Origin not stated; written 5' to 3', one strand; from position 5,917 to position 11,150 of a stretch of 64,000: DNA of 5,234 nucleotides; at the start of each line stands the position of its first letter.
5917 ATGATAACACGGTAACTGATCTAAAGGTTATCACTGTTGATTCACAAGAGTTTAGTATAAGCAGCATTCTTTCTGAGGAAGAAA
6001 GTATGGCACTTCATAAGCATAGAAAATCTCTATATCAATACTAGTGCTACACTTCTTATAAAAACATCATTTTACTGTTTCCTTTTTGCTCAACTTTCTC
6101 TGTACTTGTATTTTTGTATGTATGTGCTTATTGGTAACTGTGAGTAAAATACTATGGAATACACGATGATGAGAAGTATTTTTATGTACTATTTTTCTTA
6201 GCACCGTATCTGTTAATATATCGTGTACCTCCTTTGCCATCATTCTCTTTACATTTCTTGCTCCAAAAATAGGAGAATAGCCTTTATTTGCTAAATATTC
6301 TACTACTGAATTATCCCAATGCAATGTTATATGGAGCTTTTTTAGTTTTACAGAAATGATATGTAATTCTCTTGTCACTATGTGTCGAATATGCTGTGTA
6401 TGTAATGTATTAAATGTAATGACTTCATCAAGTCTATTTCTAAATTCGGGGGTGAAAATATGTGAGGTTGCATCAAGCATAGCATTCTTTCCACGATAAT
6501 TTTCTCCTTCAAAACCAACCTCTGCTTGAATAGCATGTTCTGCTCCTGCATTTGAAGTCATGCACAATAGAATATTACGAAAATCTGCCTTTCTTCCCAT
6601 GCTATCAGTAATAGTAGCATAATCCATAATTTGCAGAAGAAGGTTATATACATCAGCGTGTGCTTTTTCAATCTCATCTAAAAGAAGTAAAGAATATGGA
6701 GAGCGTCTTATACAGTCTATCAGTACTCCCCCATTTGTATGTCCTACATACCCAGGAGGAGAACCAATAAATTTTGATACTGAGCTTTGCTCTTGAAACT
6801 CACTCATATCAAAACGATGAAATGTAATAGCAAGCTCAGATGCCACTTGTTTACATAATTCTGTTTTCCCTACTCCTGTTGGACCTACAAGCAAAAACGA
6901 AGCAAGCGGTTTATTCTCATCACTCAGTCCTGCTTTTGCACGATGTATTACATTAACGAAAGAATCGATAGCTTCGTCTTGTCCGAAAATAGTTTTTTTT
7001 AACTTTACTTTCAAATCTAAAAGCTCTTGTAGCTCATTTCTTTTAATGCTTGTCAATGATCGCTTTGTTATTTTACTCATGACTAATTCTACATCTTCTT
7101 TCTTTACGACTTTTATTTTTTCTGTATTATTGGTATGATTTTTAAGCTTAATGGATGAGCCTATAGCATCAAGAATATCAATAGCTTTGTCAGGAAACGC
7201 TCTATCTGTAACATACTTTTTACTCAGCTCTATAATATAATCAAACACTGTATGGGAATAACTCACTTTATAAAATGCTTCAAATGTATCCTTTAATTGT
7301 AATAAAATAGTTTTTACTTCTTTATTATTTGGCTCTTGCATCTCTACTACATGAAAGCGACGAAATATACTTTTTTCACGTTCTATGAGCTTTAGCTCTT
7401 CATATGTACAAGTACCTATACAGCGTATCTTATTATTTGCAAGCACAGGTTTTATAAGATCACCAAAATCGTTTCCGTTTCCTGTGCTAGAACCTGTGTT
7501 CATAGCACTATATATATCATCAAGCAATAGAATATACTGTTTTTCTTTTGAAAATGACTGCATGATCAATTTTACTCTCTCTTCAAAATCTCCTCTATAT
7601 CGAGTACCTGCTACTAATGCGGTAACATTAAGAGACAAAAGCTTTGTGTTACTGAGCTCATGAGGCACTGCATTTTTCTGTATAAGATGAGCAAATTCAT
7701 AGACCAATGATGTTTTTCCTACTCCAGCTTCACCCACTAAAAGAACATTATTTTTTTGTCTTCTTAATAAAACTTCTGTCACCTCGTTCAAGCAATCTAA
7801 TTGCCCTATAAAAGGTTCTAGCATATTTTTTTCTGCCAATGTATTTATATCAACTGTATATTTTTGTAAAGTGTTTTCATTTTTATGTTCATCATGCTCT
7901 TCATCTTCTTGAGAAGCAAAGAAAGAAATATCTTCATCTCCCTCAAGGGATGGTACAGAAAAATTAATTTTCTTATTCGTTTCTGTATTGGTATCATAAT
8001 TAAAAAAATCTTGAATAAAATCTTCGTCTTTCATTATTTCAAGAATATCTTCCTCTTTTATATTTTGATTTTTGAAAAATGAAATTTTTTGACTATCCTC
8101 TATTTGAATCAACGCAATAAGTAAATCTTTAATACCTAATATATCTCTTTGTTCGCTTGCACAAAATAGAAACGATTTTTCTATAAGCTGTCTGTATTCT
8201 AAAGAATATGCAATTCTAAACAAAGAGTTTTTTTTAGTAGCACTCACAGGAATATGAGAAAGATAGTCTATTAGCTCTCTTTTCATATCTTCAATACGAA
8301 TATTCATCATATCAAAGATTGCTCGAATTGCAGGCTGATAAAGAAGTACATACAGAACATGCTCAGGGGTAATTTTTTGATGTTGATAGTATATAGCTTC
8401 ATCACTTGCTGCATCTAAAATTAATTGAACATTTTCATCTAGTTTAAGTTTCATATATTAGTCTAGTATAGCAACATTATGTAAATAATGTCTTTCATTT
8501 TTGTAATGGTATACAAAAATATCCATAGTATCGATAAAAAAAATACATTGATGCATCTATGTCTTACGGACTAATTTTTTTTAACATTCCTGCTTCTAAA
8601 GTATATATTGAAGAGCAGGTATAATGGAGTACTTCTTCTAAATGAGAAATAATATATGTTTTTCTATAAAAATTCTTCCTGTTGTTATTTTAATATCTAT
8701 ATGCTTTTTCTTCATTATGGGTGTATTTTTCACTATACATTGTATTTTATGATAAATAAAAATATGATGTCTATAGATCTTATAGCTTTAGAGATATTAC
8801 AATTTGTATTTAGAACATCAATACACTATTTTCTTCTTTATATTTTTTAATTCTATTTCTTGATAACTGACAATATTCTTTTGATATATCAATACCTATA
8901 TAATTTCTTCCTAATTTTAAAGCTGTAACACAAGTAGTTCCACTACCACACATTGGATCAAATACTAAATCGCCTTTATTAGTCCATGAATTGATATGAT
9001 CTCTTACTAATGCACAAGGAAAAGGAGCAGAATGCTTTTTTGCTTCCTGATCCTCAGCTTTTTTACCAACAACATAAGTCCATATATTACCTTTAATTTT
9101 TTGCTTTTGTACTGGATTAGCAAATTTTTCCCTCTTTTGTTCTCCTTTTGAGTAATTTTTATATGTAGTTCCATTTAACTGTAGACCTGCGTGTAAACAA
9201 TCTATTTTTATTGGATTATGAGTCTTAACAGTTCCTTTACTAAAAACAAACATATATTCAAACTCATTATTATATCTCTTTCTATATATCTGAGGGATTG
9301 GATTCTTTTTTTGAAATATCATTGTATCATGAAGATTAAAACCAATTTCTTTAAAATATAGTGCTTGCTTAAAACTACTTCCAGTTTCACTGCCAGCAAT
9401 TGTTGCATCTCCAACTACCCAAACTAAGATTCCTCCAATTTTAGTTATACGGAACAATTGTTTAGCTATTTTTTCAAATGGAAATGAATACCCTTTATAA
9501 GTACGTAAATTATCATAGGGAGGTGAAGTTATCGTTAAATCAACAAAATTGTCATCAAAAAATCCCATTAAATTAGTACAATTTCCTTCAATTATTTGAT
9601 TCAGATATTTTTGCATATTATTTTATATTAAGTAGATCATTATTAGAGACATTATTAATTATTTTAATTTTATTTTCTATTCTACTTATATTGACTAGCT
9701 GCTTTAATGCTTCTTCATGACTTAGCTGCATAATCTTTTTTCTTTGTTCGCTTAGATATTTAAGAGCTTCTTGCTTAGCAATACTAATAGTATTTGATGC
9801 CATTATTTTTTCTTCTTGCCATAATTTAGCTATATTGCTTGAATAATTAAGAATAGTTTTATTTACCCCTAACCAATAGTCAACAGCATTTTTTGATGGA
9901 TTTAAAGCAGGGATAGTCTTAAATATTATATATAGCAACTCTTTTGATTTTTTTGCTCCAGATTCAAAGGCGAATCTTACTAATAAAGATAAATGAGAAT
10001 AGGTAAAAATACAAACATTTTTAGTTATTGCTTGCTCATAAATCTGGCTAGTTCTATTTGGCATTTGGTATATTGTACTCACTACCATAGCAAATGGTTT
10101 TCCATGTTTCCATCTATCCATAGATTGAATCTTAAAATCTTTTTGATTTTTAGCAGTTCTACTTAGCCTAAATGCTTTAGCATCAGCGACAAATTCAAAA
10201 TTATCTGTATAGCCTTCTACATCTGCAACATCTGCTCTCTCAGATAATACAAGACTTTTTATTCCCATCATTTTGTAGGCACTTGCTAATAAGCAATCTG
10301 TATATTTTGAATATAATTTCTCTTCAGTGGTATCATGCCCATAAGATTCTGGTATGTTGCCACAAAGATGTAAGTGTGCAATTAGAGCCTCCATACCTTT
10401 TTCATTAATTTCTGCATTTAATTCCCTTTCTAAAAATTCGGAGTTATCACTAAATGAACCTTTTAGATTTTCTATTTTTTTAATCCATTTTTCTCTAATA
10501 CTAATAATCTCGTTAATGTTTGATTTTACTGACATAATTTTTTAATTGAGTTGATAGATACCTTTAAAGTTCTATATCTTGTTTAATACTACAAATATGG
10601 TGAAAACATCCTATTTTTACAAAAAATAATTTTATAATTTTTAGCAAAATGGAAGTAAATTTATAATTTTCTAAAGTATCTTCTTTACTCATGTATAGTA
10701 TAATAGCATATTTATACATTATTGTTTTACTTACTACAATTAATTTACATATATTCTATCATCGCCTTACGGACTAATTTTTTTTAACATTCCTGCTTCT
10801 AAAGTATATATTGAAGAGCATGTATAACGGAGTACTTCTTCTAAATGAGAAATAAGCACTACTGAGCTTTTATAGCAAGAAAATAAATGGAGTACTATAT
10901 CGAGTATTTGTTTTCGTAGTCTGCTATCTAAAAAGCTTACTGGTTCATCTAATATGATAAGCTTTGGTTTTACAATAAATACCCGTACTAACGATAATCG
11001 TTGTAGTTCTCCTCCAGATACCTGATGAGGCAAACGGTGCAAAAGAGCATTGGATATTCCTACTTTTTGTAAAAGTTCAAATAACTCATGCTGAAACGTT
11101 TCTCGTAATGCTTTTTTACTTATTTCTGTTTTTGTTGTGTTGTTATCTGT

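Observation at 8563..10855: HindIII-like R-M cassette inserted with a ~90-bp long target duplication that copies the 3' end of an ABC ATPase gene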

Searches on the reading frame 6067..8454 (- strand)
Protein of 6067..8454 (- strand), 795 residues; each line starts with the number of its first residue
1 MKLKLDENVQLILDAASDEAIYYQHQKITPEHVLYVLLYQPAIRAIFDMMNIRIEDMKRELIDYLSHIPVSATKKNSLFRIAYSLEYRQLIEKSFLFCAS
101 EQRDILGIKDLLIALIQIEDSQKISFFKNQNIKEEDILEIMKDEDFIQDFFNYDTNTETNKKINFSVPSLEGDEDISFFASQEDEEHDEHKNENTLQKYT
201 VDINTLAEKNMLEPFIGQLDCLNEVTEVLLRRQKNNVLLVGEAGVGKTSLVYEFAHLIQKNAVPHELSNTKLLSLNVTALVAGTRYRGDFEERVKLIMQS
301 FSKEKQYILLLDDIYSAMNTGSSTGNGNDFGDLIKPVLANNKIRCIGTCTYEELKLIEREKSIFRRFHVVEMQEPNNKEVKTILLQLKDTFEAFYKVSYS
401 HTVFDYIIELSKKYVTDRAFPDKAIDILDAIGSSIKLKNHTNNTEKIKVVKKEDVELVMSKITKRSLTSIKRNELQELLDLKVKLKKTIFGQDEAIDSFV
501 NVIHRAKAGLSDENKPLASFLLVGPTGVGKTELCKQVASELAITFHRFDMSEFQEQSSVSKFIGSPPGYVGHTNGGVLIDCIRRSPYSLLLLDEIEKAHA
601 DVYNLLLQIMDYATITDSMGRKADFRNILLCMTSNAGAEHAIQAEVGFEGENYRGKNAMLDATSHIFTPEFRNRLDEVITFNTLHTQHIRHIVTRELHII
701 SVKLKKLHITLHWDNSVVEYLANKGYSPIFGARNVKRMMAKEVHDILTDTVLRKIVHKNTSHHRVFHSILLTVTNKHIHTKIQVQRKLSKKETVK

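Call 5: search_protein_families(library=pfam, proteins=[window:6067-8454:-], max_evalue=0.01)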
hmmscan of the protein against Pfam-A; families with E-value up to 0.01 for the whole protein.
window:6067-8454:- (795 aa): 41 families (the best 25 are shown)
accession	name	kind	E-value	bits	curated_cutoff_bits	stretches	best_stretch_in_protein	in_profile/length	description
PF07724.20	AAA_2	-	4e-55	186.8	27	1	515-678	1-166/166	AAA domain (Cdc48 subfamily)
PF00004.35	AAA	-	4.2e-22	79.4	21.2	2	237-351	1-110/131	ATPase family associated with various cellular activities (AAA)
PF17871.7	AAA_lid_9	-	2.9e-18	66.1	22.8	1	378-459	3-83/104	AAA lid domain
PF10431.15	ClpB_D2-small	-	9.1e-16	58.1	21.9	1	684-760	1-77/81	C-terminal, D2-small domain, of ClpB protein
PF07728.20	AAA_5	-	4.9e-15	56.2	22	2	520-634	2-121/139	AAA domain (dynein-related subfamily)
PF13191.12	AAA_16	-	6.8e-11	43.4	32.6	1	222-261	12-51/167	AAA ATPase domain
PF13401.12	AAA_22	-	3.2e-10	40.9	27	1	520-612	8-110/130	AAA domain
PF12775.13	AAA_7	-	5.2e-09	36.3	25.8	1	230-313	29-108/181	P-loop containing dynein motor region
PF05621.17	TniB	-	8.9e-09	35.5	22.4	1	219-373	20-185/189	Bacterial TniB protein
PF13173.12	AAA_14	-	8.4e-08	32.7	27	0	521-598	6-74/129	AAA domain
PF00158.32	Sigma54_activat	-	1.5e-07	31.7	20.2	1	513-643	22-150/168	Sigma-54 interaction domain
PF02861.25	Clp_N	-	3.5e-07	30.7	20.7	1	16-65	1-52/53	Clp amino terminal domain, pathogenicity island component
PF05729.18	NACHT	-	9.9e-07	29.2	26.7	1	237-266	3-32/167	NACHT domain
PF00931.28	NB-ARC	-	2.7e-06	27.3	23.5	0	507-550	9-51/248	NB-ARC domain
PF13555.12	AAA_29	-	4.6e-06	26.7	27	0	232-251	21-39/61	P-loop containing region of AAA domain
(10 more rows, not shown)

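Call 6: search_protein_families(library=ncbifam, proteins=[window:6067-8454:-], max_evalue=0.01)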
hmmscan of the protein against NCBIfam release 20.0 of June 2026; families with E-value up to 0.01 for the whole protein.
window:6067-8454:- (795 aa): 45 families (the best 25 are shown)
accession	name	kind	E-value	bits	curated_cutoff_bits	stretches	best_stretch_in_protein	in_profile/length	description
TIGR02639.1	ClpA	equivalog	4.4e-225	749.2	993.15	1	6-752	2-720/734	ATP-dependent Clp protease ATP-binding subunit ClpA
TIGR03346.1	chaperone_ClpB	equivalog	2.3e-167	558.9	1232.1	3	448-759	526-838/853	ATP-dependent chaperone ClpB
NF008263.0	PRK11034.1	equivalog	1.4e-161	539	1350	1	5-752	2-721/758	ATP-dependent Clp protease ATP-binding subunit ClpA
TIGR03345.1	VI_ClpV1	equivalog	5.5e-145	484.8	884.95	2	449-761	528-845/852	type VI secretion system ATPase TssH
NF008118.0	PRK10865.1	equivalog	1.4e-138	463.3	1417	2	453-753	534-835/857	ATP-dependent chaperone ClpB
NF033606.1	heat_AAA_ClpK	exception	8.7e-132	440.9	1900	2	449-758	575-890/949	heat shock survival AAA family ATPase ClpK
NF033607.0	disagg_AAA_ClpG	exception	6.8e-123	411.5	1900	2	443-758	548-868/932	AAA family protein disaggregase ClpG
NF003745.1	PRK05342.1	equivalog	8.6e-12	44.6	359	1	468-552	52-144/418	ATP-dependent Clp protease ATP-binding subunit ClpX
NF003229.0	PRK04195.1-5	equivalog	9.2e-10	37.8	280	2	489-565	19-92/413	replication factor C large subunit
TIGR00382.1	clpX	equivalog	2.8e-08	33.2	370.75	1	460-555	51-155/414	ATP-dependent protease ATP-binding subunit ClpX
TIGR02928.1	TIGR02928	subfamily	2.4e-07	30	181.3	0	482-549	11-72/366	orc1/cdc6 family replication initiation protein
NF000868.0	PRK00080.1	equivalog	7.6e-07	28.3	282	1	478-548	16-82/330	Holliday junction branch migration DNA helicase RuvB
NF042959.1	IteA_antiphage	equivalog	9.4e-07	28.3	510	1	480-544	91-152/367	anti-phage ATPase IteA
TIGR00390.1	hslU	equivalog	1.3e-06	27.7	362.45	1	484-561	9-91/441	ATP-dependent protease ATPase subunit HslU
TIGR00635.1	ruvB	equivalog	2.5e-06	26.8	299.05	1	491-554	8-67/305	Holliday junction branch migration DNA helicase RuvB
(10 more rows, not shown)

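Call 8: find_encoding_contigs(protein=window:6067-8454:-, flank=8000, max_places=10)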
Protein window:6067-8454:- (795 aa): no gene with exactly this product is on record in the collection.

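Call 22: find_related_loci(query=window:6067-8454:-, collection=genome_contigs, flank=10000)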
Query window:6067-8454:- (795 aa) in genome_contigs; peptide patterns used: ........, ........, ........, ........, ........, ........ (x = any residue, [..] = any of these).
600 stretches matched a pattern (row limit reached: there are more); 522 encode a relative of the query (tblastn E <= 1e-3); the best 80 are kept; 80 distinct loci.
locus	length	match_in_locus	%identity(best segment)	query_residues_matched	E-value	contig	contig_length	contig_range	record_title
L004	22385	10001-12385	97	1-795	0e+0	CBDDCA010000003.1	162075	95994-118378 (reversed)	MAG: Spirochaetia bacterium isolate dde8b434-8a3a-4b4e-bb01-87bd4f4bffd9 genome assembly, contig: contig_3, whole genome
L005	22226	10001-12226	38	3-752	6e-165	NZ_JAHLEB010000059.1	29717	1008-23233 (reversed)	Clostridium lacusfryxellense strain DSM 14205 contig00059, whole genome shotgun sequence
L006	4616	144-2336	38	3-752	6e-168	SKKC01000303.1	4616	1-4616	MAG: Spirochaetales bacterium isolate CSSed162cmA_133 CSSed16-2cmA-99982, whole genome shotgun sequence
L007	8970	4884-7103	39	3-752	2e-163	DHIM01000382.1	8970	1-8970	MAG TPA_asm: Clostridium sp. UBA4746 UBA4746_contig_11397, whole genome shotgun sequence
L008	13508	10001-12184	36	2-752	5e-161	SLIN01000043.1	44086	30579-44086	MAG: Spirochaetales bacterium isolate CSSed165cm_200 CSSed16-5cm-915, whole genome shotgun sequence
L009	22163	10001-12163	34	8-767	5e-135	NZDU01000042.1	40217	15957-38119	MAG: Candidatus Pacearchaeota archaeon isolate ARS103 81086, whole genome shotgun sequence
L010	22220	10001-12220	39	3-752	1e-168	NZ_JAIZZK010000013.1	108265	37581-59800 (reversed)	Clostridium algoriphilum strain DSM 16153 contig00013, whole genome shotgun sequence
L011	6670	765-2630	36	195-765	1e-130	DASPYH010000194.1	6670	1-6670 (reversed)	MAG TPA_asm: Mycobacteriales bacterium isolate SMAG_U11588 k141_304419, whole genome shotgun sequence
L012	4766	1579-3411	36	195-752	2e-129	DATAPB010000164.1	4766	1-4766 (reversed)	MAG TPA_asm: Solirubrobacterales bacterium isolate SMAG_U7060 k141_3783704, whole genome shotgun sequence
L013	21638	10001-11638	40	202-752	2e-127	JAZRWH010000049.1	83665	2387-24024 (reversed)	MAG: Myxococcota bacterium isolate T1900044952_TA20190005.MAGScoT_cleanbin_000039 SGB_3703_k141_75029, whole genome shot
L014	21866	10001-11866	35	184-752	4e-127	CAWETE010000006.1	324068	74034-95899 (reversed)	MAG: uncultured Solirubrobacteraceae bacterium isolate MFD09212.bin.1.130 genome assembly, contig: contig_28554, whole g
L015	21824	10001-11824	36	196-752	3e-125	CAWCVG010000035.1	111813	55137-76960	MAG: uncultured Actinomycetes bacterium isolate MFD00962.bin.2.86 genome assembly, contig: contig_97063, whole genome sh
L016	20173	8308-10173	35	190-752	1e-124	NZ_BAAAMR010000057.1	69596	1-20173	Actinomadura napierensis strain JCM 13850 sequence057, whole genome shotgun sequence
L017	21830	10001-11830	35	195-743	1e-124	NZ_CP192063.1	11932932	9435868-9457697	Actinoallomurus sp. CA-150999 chromosome, complete genome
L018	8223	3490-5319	37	195-752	2e-124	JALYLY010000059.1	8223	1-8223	MAG: Actinomycetota bacterium isolate AFD bin51 SD1486_k127_273989, whole genome shotgun sequence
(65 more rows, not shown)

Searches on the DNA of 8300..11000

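Call 62: search_rna_families(source=window, start=8300, end=11000, threshold=evalue, max_evalue=1)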
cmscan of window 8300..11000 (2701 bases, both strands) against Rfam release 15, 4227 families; matches with E-value up to 1: 0.
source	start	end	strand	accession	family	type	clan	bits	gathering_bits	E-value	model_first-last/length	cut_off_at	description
